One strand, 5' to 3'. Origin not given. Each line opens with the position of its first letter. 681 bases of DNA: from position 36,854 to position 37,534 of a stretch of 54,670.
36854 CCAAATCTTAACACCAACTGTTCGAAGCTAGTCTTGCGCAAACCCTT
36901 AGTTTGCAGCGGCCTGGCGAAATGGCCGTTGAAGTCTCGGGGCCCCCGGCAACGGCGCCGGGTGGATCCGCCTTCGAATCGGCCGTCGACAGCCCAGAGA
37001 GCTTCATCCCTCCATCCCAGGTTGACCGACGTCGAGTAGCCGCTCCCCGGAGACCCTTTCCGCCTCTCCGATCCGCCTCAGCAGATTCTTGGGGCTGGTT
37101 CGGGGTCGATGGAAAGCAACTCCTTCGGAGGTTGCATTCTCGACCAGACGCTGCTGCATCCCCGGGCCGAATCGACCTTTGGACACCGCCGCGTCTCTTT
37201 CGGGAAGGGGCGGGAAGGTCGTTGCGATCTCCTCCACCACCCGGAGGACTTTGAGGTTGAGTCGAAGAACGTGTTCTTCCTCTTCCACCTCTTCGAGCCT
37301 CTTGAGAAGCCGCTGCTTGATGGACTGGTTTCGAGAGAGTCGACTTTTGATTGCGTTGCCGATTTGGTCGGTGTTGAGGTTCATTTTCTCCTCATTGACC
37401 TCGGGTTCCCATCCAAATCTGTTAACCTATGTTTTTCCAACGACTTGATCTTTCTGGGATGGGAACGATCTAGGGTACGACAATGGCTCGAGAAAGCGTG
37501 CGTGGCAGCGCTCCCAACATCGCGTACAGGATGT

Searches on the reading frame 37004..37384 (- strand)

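Call 6: search_protein_families(library=pfam, proteins=[window:37004-37384:-], max_evalue=0.1)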
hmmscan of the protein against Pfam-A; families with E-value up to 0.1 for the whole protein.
window:37004-37384:- (126 aa): 2 families
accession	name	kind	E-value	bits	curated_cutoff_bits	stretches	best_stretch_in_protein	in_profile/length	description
PF02065.24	Melibiase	-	0.049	13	27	1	18-86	191-259/347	Melibiase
PF07094.16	DUF1357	-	0.099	13.2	22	0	11-54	44-87/223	Protein of unknown function (DUF1357)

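Call 7: search_protein_families(library=ncbifam, proteins=[window:37004-37384:-], max_evalue=0.1)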
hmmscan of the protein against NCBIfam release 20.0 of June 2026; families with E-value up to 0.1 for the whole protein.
window:37004-37384:- (126 aa): 0 families
